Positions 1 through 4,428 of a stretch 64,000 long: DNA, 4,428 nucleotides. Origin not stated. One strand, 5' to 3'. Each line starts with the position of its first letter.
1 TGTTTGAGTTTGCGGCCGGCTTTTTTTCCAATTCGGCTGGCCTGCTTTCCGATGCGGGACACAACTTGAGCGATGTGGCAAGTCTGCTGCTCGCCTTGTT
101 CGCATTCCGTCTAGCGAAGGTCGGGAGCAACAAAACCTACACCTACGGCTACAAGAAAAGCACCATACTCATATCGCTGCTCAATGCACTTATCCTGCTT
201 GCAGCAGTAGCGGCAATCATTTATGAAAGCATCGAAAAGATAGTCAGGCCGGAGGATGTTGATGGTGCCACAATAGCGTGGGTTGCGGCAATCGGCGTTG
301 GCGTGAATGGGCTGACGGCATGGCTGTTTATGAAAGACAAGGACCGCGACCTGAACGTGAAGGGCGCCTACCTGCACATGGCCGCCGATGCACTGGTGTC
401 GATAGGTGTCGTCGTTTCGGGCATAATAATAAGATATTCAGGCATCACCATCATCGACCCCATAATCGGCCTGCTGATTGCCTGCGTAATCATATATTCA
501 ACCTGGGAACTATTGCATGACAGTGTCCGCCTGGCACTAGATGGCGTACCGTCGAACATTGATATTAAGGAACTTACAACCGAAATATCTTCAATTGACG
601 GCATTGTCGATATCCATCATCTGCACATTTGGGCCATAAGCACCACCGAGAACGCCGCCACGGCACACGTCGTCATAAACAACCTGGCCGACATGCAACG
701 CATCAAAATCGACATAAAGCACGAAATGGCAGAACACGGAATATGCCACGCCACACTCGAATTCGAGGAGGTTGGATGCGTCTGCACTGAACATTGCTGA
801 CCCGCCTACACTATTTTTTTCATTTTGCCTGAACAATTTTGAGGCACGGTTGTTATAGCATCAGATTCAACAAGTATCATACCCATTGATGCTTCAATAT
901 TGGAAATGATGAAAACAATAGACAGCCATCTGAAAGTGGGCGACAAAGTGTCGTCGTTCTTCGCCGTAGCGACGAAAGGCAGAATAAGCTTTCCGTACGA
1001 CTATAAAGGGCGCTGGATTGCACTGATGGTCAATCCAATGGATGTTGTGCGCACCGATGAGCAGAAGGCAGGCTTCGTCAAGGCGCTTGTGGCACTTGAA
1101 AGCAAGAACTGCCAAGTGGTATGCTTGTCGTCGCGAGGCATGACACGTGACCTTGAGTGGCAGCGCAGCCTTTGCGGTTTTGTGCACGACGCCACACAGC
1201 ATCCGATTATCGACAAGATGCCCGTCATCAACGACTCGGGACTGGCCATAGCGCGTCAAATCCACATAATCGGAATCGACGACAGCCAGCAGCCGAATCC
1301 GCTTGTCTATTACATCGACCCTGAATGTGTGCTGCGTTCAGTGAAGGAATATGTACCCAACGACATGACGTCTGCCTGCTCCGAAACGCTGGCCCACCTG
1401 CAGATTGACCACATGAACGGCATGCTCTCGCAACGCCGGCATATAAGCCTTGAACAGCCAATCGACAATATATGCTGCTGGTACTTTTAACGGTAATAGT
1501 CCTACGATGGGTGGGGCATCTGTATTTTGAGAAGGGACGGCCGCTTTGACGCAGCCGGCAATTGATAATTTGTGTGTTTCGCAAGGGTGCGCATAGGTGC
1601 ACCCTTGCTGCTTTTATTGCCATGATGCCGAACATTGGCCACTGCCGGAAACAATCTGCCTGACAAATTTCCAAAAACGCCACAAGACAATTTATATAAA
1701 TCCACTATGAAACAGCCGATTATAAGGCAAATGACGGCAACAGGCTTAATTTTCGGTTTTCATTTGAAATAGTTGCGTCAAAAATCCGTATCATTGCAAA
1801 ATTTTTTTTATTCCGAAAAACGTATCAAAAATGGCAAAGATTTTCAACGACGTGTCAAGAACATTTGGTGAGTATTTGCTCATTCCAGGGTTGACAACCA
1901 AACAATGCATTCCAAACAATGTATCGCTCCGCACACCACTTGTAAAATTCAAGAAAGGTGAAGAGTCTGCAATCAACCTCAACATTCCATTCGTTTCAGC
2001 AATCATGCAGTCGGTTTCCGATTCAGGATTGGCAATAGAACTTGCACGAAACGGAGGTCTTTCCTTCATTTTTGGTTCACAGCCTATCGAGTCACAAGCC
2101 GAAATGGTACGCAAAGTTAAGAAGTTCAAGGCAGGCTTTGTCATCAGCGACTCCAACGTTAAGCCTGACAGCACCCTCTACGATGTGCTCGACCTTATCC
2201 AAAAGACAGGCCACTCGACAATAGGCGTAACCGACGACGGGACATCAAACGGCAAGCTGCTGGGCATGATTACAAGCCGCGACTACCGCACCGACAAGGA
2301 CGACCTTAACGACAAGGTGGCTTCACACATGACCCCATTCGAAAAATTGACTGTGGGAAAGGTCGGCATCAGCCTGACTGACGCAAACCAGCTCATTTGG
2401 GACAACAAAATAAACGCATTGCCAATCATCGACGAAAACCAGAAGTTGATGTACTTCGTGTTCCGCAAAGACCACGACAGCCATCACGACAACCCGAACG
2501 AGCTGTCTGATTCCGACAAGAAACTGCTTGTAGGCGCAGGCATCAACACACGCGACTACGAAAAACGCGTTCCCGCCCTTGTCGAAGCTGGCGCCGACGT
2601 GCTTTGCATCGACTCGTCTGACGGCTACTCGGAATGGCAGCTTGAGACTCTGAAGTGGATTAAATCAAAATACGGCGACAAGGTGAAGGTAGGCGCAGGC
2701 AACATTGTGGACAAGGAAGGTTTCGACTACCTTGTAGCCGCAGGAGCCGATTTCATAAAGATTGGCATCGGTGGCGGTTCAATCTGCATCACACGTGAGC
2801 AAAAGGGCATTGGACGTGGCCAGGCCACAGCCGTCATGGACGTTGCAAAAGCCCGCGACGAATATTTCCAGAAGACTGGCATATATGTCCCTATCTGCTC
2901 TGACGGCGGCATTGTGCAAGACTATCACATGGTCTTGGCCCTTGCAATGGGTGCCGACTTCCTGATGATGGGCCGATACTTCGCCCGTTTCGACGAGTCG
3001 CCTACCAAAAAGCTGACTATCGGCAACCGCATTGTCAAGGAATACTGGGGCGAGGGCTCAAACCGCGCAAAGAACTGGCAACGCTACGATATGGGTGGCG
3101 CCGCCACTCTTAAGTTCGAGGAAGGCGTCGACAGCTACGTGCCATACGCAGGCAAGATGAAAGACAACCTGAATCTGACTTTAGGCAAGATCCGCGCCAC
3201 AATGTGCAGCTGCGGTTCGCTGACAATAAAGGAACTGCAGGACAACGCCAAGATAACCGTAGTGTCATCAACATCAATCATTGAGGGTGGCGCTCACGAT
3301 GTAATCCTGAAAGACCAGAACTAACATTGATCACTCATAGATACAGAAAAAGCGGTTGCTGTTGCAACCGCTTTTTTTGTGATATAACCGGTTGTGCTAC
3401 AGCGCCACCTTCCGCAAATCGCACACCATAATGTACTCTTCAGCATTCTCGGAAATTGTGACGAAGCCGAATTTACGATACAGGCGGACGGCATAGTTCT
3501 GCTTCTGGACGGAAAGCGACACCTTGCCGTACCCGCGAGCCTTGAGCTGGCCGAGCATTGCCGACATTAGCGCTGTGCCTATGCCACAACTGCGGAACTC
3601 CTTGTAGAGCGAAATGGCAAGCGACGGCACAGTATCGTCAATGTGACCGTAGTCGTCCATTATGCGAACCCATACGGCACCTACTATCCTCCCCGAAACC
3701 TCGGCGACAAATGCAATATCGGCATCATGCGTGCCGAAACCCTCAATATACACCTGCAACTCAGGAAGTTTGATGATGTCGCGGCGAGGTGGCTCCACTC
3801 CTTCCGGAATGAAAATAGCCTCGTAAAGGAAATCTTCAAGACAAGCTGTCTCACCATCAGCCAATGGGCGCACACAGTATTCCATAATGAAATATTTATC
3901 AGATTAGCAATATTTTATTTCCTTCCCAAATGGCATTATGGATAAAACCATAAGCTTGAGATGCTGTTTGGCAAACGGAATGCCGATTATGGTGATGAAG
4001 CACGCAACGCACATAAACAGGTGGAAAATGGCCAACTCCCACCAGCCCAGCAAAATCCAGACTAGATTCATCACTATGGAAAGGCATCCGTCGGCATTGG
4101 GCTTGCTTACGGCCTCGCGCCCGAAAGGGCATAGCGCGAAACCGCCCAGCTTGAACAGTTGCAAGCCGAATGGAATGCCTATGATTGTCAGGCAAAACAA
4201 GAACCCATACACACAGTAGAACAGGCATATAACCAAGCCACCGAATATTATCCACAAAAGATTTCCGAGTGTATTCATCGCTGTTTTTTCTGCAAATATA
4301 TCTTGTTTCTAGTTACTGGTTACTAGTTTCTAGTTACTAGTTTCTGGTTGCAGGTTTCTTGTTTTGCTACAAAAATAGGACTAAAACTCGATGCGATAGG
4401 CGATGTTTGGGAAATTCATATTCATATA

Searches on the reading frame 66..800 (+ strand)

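Call 52: search_protein_families(library=ncbifam, proteins=[window:66-800:+], max_evalue=0.00001)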
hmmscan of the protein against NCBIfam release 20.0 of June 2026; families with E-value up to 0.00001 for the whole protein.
window:66-800:+ (244 aa): 8 families
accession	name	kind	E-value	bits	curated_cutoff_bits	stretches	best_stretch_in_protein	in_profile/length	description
TIGR01297.1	CDF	superfamily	6.1e-61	206.2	82.35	1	2-236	40-283/285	cation diffusion facilitator family transporter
NF002923.0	PRK03557.1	equivalog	1.1e-45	156.3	408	1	2-240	56-296/313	CDF family zinc transporter ZitB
NF033827.1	CDF_efflux_DmeF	equivalog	8.4e-27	94.4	250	2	91-233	171-308/309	CDF family Co(II)/Ni(II) efflux transporter DmeF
NF052621.1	MngEfTpMntE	equivalog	1.2e-17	64.2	500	1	3-188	42-231/293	manganese efflux transporter MntE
NF050169.1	CatEfflxFieF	equivalog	2.3e-12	46.7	420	1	2-190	43-233/282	cation efflux pump FieF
NF007064.0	PRK09509.1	equivalog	6.4e-12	45.1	447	1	2-189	48-237/300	CDF family cation-efflux transporter FieF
NF033615.1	CDF_MamM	equivalog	3.4e-10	39.6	350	1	3-191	48-240/290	magnetosome biogenesis CDF transporter MamM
NF033616.1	CDF_MamB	equivalog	2.6e-09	37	350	1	2-191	44-235/284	magnetosome biogenesis CDF transporter MamB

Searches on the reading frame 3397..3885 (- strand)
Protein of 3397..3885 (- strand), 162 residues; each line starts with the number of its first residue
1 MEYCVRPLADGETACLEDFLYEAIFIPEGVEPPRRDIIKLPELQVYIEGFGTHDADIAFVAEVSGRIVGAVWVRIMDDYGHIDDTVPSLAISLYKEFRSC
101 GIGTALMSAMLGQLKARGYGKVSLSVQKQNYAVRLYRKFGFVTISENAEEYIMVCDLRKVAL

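Call 52: search_protein_families(library=ncbifam, proteins=[window:3397-3885:-], max_evalue=0.00001)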
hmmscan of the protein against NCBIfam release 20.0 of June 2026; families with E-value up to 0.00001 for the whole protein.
window:3397-3885:- (162 aa): 4 families
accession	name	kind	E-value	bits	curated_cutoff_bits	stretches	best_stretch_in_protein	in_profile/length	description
NF002959.0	PRK03624.1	equivalog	2.6e-10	40.2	124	1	47-142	40-130/147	GNAT family acetyltransferase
TIGR01575.1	rimI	equivalog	3.9e-09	36.7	86.4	1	59-147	35-118/132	ribosomal protein S18-alanine N-acetyltransferase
TIGR03448.1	mycothiol_MshD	equivalog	1.5e-06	27.8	163.1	1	56-146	200-290/294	mycothiol synthase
NF040503.1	resist_ArsN1a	equivalog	3.3e-06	26.9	170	1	55-144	47-136/159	arsinothricin resistance N-acetyltransferase ArsN1 family A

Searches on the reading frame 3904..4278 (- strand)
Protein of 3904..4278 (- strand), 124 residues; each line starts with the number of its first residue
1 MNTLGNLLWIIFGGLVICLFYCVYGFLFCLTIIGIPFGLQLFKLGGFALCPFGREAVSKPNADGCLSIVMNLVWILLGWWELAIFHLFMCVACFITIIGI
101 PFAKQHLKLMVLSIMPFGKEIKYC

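Call 52: search_protein_families(library=ncbifam, proteins=[window:3904-4278:-], max_evalue=0.00001)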
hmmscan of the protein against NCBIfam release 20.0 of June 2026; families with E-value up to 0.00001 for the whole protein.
window:3904-4278:- (124 aa): 4 families
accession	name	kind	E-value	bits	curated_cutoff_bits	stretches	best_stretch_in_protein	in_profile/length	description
NF008740.0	PRK11770.1-2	equivalog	1.1e-41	141.9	123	1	1-122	1-121/124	YccF domain-containing protein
NF008741.0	PRK11770.1-3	equivalog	7.6e-30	104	140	1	3-122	4-130/133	YccF domain-containing protein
NF008742.0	PRK11770.1-4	equivalog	1.9e-29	102.5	155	1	1-121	4-131/147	YccF domain-containing protein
NF008739.0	PRK11770.1-1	equivalog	2.8e-19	69.7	213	2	3-63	76-136/148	YccF domain-containing protein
